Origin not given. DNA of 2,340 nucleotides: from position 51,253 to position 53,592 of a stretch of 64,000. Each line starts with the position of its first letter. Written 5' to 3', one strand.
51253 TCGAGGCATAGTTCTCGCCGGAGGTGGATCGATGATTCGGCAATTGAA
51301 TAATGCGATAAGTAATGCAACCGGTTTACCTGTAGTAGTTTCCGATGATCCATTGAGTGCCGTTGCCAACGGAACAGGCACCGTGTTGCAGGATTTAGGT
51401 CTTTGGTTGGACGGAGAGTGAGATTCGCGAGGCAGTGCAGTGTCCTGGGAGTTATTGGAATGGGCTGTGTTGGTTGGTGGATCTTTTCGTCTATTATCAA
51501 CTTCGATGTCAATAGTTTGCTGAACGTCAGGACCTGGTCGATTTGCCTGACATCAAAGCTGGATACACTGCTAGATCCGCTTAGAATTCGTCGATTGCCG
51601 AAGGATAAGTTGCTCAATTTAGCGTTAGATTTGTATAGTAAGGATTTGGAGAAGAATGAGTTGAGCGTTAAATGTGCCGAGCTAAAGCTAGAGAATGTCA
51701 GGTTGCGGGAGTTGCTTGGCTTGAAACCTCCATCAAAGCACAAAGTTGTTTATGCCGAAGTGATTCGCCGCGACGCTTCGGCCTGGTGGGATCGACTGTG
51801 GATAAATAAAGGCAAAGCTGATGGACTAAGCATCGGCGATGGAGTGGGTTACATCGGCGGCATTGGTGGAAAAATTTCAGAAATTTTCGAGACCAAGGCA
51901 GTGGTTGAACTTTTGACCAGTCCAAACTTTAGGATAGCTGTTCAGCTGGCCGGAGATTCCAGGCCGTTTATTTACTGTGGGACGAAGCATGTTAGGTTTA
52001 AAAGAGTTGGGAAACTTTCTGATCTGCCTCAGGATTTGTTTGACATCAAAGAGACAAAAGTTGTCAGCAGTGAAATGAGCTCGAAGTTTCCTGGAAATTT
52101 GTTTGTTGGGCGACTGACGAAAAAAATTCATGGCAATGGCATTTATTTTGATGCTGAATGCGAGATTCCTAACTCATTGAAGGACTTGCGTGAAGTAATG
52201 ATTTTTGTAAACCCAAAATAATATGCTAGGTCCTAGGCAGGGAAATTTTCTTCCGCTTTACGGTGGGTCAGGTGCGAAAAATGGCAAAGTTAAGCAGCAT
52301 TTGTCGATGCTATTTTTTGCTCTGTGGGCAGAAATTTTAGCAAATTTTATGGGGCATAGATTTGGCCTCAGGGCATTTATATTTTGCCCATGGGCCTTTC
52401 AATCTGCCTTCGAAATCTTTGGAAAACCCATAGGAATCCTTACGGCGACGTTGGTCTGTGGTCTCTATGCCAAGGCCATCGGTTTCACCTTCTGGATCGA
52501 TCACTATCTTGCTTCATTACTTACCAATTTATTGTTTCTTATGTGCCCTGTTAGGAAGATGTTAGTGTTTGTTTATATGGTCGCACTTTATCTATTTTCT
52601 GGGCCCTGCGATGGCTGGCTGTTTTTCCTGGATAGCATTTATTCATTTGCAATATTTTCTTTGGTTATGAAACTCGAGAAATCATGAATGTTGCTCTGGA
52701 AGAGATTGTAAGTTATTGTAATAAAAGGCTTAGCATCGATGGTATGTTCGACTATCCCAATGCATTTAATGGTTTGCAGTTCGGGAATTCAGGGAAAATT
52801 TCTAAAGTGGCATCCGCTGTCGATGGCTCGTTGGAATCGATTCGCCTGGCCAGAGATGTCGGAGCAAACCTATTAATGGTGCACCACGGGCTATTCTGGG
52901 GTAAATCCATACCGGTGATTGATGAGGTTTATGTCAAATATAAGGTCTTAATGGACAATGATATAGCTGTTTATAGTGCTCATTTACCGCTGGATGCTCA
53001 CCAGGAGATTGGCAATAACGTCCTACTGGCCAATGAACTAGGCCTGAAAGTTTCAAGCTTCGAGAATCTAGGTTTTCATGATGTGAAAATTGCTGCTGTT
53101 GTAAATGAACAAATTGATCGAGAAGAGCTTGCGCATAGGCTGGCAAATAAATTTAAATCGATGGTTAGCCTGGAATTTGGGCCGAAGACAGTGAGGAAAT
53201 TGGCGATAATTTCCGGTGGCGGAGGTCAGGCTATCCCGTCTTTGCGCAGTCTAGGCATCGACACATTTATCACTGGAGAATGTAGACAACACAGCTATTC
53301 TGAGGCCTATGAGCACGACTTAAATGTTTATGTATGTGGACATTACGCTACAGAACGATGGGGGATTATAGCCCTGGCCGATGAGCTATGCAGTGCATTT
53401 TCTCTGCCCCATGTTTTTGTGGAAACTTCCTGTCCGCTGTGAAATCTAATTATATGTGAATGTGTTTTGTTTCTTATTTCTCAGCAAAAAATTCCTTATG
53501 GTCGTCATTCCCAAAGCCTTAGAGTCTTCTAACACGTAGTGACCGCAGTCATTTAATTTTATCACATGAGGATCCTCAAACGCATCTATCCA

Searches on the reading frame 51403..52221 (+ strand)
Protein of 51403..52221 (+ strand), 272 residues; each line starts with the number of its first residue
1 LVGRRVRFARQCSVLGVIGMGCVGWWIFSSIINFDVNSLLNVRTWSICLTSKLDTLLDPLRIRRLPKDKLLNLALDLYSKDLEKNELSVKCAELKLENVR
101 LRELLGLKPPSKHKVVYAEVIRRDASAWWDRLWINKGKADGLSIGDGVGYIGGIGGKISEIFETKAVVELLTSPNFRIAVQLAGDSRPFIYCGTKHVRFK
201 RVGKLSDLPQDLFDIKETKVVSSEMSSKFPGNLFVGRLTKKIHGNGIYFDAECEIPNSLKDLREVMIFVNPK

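Call 27: search_protein_families(library=pfam, proteins=[window:51403-52221:+], max_evalue=0.001)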
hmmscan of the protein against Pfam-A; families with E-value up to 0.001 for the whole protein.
window:51403-52221:+ (272 aa): 1 family
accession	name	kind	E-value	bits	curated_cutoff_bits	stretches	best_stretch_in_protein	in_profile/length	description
PF04085.20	MreC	-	1.6e-21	77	28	1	120-268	1-146/147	Rod shape-determining protein MreC, barrel core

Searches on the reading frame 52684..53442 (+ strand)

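Call 27: search_protein_families(library=pfam, proteins=[window:52684-53442:+], max_evalue=0.001)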
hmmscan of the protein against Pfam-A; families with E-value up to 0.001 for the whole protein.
window:52684-53442:+ (252 aa): 1 family
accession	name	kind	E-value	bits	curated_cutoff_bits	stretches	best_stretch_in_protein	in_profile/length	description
PF01784.24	DUF34_NIF3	-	2.4e-51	175.2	23.4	1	4-247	2-251/256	Duf34/NIF3 (NGG1p interacting factor 3)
